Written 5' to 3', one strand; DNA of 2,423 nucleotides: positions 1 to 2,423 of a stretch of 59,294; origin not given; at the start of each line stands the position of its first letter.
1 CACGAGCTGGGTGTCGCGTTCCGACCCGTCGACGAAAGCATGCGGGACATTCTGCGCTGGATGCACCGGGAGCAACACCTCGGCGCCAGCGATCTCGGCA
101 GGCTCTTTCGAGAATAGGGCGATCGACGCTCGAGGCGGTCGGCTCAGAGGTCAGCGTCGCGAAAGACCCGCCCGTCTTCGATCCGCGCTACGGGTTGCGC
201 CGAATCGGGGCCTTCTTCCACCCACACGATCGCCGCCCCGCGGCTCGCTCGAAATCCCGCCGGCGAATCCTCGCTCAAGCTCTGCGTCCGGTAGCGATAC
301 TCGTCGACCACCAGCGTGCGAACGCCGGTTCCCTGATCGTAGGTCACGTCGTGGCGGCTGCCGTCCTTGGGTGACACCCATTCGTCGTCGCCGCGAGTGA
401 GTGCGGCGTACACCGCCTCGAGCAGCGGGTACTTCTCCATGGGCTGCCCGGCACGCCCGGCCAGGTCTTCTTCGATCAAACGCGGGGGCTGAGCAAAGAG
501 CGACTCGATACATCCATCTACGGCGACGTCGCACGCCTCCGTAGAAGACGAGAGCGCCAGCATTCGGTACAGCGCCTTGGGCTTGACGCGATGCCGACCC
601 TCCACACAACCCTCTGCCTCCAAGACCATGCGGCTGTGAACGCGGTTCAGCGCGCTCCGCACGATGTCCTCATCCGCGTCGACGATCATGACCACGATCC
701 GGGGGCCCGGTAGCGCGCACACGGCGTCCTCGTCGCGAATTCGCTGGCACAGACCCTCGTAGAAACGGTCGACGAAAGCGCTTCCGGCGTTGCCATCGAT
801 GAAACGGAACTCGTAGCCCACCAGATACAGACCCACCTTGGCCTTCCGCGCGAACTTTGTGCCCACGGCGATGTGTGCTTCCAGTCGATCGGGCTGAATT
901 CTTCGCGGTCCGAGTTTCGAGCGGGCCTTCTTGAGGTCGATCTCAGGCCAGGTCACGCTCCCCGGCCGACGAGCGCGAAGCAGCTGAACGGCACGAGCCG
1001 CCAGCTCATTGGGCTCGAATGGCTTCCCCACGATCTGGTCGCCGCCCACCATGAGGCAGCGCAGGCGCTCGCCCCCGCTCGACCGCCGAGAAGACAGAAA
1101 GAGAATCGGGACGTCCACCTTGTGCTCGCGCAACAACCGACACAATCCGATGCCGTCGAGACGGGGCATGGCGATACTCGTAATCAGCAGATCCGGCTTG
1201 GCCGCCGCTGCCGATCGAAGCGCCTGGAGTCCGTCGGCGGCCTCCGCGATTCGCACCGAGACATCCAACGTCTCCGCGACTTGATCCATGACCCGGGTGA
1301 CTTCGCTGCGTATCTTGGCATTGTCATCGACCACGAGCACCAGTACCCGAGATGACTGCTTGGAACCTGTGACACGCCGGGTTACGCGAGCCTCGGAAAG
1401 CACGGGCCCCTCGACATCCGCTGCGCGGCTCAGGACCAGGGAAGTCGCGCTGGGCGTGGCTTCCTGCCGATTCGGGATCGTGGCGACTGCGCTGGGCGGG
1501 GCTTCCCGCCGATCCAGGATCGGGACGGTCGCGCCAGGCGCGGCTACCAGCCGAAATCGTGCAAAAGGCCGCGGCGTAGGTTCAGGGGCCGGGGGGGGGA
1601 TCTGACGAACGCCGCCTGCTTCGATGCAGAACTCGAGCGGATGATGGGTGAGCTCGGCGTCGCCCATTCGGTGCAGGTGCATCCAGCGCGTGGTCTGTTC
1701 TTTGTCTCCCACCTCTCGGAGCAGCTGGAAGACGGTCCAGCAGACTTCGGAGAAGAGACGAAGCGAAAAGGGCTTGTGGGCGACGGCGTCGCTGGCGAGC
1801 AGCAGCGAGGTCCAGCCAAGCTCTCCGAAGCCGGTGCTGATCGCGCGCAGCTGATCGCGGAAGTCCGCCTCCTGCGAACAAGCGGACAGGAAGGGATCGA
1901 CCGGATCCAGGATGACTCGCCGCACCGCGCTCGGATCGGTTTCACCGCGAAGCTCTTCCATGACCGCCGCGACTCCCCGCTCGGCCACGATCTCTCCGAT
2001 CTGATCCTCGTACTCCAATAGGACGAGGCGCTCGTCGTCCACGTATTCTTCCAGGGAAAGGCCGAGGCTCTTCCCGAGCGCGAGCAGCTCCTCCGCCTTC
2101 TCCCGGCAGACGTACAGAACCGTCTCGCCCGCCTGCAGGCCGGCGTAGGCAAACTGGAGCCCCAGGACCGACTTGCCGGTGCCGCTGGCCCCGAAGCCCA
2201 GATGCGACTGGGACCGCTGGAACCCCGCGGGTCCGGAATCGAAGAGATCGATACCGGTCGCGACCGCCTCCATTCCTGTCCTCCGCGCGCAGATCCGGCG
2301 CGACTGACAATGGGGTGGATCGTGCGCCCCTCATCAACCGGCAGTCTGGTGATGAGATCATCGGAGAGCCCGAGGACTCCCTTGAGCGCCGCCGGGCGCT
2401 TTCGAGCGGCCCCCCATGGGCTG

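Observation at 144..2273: KaiC/RecA-type ATPase fused to a pseudo-receiver (acceptor Asp replaced by Ser) and an unassigned ~270-aa tail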

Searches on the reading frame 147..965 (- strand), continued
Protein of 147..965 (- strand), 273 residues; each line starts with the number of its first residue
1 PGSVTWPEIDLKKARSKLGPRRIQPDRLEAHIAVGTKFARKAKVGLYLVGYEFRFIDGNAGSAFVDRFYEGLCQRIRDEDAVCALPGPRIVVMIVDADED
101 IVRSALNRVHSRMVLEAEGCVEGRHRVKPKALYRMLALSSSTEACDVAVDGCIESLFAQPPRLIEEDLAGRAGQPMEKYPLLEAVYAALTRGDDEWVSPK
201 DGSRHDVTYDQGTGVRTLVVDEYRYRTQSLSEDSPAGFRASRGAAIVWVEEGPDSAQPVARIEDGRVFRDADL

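Call 58: find_homologous_proteins(query=P0100, max_evalue=1e-10)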
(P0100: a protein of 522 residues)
Query P0100 (522 aa): 27 proteins with E <= 1e-10 among 8000 candidates.
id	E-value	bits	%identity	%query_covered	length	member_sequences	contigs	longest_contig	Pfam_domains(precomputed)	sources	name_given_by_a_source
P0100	0.0e+0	1123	100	100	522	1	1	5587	PF06745.20,PF00072.31,PF13481.13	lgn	-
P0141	3.2e-23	101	33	23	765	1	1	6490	PF13426.14,PF08448.17,PF02518.32,PF00512.32,PF00989.32,PF00072.31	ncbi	ncbi:MAG: response regulator [Chloroflexota bacterium]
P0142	6.8e-22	96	39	24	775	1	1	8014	PF10090.16,PF08447.19,PF13426.14,PF13188.14,PF08448.17,PF02518.32,PF00512.32,PF00989.32,PF00072.31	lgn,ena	-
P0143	2.0e-21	95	38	25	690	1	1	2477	PF13188.14,PF08448.17,PF02518.32,PF00512.32,PF00989.32,PF00072.31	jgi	jgi:PAS domain S-box-containing protein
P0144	4.0e-20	91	35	30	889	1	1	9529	PF08447.19,PF02518.32,PF00512.32,PF00072.31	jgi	jgi:two-component system sensor histidine kinase/response regulator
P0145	2.9e-19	88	37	22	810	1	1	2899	PF13426.14,PF13188.14,PF08448.17,PF02518.32,PF00512.32,PF00989.32,PF00072.31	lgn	-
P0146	5.2e-18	84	32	17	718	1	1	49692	PF00072.31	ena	-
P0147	8.9e-18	83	39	22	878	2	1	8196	PF14417.13,PF02518.32,PF00512.32,PF00072.31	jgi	jgi:CheY-like chemotaxis protein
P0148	1.3e-17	82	38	25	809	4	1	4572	PF00990.27,PF00072.31,PF01627.29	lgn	-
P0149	3.7e-17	81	37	21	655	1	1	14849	PF02518.32,PF00512.32,PF00072.31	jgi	jgi:two-component system, NtrC family, sensor kinase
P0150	4.8e-17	80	35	21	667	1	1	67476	PF08448.17,PF02518.32,PF00512.32,PF00072.31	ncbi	-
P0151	9.2e-17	79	45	22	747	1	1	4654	PF00563.26,PF00990.27,PF00072.31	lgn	-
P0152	7.5e-16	76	35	26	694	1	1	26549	PF02518.32,PF00512.32,PF00072.31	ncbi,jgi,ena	jgi:PAS domain S-box-containing protein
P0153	1.9e-15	75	38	22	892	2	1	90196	PF13185.13,PF13487.13,PF01966.29,PF01590.33,PF13492.13,PF00990.27,PF00072.31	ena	-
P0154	1.2e-13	69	39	24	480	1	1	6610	PF00158.33,PF07724.21,PF25601.2,PF02954.26,PF00004.36,PF14532.13,PF07728.21,PF00072.31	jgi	jgi:DNA-binding NtrC family response regulator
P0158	2.4e-12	65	42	22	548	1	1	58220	PF08447.19,PF08448.17,PF00989.32,PF00990.27,PF00072.31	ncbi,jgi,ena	-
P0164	8.4e-11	60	28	40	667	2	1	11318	PF00990.27,PF00072.31,PF01627.29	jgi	-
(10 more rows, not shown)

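Call 73: find_related_loci(query=A5, collection=viral_contigs, flank=4000)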
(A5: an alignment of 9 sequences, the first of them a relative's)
Query A5 (111 aa) in viral_contigs; peptide patterns used: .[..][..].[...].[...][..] (x = any residue, [..] = any of these).
46 stretches matched a pattern; 1 encode a relative of the query (tblastn E <= 1e-3); 1 distinct loci.
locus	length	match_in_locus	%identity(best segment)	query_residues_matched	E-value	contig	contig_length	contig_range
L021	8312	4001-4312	50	1-102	2e-29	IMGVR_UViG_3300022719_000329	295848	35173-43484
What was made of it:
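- Tried and rejected: It was repeated with stand-alone proteins only (call 73).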

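Call 75: search_protein_families(library=padloc, proteins=[P0108, P0119], max_evalue=0.001)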
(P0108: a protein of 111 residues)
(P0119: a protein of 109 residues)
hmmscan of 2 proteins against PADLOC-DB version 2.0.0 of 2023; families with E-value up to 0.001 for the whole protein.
P0108 (111 aa): 0 families

P0119 (109 aa): 0 families

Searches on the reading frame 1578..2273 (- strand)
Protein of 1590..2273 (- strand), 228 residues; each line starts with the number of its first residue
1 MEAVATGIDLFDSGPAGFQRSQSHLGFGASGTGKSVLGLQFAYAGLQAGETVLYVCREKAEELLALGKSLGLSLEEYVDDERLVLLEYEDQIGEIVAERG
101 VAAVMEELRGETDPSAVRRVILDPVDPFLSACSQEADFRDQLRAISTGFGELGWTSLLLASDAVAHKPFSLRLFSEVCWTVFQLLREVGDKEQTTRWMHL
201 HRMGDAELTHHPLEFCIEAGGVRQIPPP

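Call 40: search_solved_structures(query=window:1590-2273:-, max_evalue=0.001, show_alignments=2)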
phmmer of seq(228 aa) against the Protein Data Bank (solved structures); distinct sequences matched with E-value up to 0.001: 43.
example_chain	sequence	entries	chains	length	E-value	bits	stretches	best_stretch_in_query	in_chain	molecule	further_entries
8db3_A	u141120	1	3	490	6.1e-17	65.5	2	6-162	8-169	Circadian clock protein KaiC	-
8dba_A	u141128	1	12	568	1.1e-16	64.7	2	6-162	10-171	Circadian clock protein KaiC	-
8zn5_B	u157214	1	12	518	1.5e-16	64.2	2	2-202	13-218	KaiC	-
8fwi_A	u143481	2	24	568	1.5e-16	64.2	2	6-162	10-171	Circadian clock protein KaiC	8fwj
8zn6_F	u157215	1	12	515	2.4e-14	57.1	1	4-203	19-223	KaiC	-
8jon_A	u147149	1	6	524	9e-14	55.2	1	6-203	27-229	Circadian clock oscillator protein KaiC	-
7dy1_A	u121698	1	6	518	1.1e-13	54.9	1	5-202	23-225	Circadian clock protein kinase KaiC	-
5jwq_A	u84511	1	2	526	1.1e-13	54.9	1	5-202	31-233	Circadian clock protein kinase KaiC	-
4o0m_A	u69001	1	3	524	1.1e-13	54.9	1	5-202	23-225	Circadian clock protein kinase KaiC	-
7x1z_A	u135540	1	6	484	1.5e-13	54.5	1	9-204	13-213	Circadian clock oscillator protein KaiC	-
3s1a_A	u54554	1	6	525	2.1e-13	54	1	9-204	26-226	Circadian clock protein kinase kaiC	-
9ofh_A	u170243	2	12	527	2.1e-13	53.9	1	9-204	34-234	Circadian clock oscillator protein KaiC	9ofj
7x1y_A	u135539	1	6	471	2.3e-13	53.8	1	9-204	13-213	Circadian clock oscillator protein KaiC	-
7dyi_A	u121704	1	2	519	2.7e-13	53.6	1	9-204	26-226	Circadian clock protein kinase KaiC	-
7s65_A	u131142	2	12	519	2.8e-13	53.6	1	9-204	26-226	Circadian clock protein kinase KaiC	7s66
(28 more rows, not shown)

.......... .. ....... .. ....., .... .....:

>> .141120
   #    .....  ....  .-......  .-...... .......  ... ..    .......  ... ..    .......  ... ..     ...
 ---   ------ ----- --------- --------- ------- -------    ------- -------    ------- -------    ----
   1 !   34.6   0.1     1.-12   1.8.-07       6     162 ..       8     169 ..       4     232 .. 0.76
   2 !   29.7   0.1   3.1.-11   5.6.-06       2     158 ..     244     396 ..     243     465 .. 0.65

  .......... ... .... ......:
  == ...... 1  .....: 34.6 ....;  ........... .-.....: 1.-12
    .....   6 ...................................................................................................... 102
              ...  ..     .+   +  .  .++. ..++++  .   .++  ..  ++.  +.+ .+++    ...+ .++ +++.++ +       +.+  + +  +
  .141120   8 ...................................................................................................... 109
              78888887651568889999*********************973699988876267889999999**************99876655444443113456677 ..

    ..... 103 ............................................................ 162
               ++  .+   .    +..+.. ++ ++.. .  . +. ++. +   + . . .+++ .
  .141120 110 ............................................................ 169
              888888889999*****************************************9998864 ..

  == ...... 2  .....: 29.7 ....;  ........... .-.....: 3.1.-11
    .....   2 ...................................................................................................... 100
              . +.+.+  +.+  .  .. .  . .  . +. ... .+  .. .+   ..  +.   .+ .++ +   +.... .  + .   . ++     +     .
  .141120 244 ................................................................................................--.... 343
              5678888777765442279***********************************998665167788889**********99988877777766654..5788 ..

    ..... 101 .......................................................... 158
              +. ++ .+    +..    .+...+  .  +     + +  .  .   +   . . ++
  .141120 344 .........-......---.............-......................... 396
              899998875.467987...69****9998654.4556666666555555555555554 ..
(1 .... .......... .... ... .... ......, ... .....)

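Call 68: search_solved_structures(query=A4, max_evalue=0.00001, show_alignments=4)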
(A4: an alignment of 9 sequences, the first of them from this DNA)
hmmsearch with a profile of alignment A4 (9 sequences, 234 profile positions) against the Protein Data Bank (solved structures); distinct sequences matched with E-value up to 0.00001: 44.
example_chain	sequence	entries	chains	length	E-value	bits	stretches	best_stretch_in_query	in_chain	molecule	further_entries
8zn5_B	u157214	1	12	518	5.5e-35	124.2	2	2-223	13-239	KaiC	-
8db3_A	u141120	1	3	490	1.6e-33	119.4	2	5-224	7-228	Circadian clock protein KaiC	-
8dba_A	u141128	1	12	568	2.7e-33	118.7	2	5-224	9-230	Circadian clock protein KaiC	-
8fwi_A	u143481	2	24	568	4.5e-33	117.9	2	5-224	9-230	Circadian clock protein KaiC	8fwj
7dyi_A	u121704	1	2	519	7.5e-33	117.2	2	6-225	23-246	Circadian clock protein kinase KaiC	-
3k0c_A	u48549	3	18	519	3.6e-32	115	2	6-225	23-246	Circadian clock protein kinase KaiC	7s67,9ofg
7x1z_A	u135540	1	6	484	4.4e-32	114.7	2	6-225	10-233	Circadian clock oscillator protein KaiC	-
3k0f_A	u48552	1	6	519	6.3e-32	114.2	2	6-225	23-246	Circadian clock protein kinase KaiC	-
3s1a_A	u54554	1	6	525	6.4e-32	114.2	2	6-225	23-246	Circadian clock protein kinase kaiC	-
9ofh_A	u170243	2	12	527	6.5e-32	114.1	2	6-225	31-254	Circadian clock oscillator protein KaiC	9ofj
1u9i_A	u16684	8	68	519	7.1e-32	114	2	6-225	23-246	KaiC | Circadian clock protein kinase kaiC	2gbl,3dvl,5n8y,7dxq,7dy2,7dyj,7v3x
1tf7_A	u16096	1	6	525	7.4e-32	113.9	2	6-225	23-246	KaiC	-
3jzm_A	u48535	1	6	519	7.6e-32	113.9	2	6-225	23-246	Circadian clock protein kinase kaiC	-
4dug_A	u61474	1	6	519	9.1e-32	113.7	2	6-225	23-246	Circadian clock protein kinase kaiC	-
3k0e_A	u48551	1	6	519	1e-31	113.5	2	6-225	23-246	Circadian clock protein kinase KaiC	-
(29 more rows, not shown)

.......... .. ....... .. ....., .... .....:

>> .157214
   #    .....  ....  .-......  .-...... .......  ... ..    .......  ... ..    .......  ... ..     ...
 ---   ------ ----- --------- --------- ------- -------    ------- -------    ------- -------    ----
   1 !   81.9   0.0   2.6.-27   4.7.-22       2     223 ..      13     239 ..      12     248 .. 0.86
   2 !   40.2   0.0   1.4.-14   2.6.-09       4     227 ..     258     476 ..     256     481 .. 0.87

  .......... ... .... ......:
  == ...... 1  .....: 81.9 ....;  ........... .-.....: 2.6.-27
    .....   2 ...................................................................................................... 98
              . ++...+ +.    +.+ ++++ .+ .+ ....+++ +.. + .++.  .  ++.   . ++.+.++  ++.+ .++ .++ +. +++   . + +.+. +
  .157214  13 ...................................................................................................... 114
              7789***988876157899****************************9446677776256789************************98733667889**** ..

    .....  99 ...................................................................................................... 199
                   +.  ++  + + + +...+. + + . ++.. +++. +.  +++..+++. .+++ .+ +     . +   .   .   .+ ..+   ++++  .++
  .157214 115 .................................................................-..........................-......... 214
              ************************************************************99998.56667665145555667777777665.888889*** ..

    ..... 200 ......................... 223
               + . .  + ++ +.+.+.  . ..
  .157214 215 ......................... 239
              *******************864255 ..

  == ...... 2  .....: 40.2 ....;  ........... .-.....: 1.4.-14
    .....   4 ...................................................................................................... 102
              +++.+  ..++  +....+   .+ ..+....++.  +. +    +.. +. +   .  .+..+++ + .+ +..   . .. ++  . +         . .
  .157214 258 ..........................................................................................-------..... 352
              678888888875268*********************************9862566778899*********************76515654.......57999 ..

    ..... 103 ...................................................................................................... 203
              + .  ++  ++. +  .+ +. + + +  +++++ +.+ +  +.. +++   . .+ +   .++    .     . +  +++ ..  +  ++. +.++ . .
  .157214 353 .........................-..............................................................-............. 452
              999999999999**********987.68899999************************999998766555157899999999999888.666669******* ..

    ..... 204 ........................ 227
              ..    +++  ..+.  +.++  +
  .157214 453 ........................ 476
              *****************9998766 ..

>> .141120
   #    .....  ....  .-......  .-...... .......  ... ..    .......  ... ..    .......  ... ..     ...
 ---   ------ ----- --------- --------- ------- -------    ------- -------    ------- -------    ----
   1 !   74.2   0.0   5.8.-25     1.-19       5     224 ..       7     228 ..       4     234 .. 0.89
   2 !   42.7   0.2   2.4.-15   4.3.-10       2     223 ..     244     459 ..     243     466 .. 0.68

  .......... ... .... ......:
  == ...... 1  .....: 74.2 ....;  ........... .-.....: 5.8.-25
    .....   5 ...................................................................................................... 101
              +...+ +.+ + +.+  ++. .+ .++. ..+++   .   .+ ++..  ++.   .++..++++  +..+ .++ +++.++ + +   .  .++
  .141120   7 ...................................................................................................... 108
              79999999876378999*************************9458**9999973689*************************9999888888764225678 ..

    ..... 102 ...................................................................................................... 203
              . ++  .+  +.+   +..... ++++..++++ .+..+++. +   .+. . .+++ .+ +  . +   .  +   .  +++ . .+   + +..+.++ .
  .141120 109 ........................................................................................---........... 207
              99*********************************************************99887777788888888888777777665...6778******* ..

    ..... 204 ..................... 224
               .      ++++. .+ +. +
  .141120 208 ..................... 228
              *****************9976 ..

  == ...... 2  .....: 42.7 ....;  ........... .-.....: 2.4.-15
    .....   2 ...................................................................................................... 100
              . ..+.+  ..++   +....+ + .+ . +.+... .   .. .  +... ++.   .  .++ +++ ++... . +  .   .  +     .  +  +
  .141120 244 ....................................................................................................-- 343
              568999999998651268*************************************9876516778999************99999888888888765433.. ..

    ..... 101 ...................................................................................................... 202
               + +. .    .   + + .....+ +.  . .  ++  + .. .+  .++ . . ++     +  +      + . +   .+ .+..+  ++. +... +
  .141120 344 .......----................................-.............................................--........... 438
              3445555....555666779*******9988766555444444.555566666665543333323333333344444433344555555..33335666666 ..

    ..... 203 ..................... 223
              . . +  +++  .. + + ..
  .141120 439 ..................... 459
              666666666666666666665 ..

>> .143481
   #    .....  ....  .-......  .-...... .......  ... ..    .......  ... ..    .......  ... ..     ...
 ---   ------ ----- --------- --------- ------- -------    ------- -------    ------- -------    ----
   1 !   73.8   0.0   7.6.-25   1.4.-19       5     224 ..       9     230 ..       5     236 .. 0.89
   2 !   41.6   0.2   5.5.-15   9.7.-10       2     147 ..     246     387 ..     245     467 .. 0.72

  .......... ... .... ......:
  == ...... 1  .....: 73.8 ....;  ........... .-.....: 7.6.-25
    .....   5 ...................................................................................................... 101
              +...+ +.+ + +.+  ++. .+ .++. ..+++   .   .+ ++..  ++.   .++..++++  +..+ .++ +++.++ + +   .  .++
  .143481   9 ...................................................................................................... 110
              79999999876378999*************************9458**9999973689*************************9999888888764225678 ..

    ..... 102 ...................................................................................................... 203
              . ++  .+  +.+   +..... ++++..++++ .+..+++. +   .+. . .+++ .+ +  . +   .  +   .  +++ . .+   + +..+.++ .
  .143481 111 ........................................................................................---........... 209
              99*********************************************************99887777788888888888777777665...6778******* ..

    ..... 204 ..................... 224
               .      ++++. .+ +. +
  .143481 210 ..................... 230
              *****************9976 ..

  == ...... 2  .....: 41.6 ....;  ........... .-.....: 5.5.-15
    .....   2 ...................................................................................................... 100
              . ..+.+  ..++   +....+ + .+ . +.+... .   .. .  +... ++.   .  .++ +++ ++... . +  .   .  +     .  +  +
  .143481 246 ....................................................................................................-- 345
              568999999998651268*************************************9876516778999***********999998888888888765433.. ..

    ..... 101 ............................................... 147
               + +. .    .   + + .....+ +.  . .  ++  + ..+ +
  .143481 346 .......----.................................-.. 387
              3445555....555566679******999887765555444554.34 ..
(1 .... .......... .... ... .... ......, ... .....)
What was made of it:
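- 1590..2273 (-): KaiC/RecA-type P-loop ATPase domain, residues 1-228. The family profile matches KaiC structures at E 5.5e-35 over the full domain (call 68).
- On KaiC/RecA-superfamily ATPase (Pfam PF06745): The family profile hits KaiC structures at E 5.5e-35 (call 68). Both align with the KaiC motifs (calls 40, 68).
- Closest known: KaiC and single-domain KaiC-like ATPases. Same: S175-E176 align with the KaiC CII phosphosite dipeptide (call 68).
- Checked: A family profile matches KaiC structures over the full domain length at E 5.5e-35 (call 68).
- S175-E176 align with KaiC's phosphosite pair (call 68).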
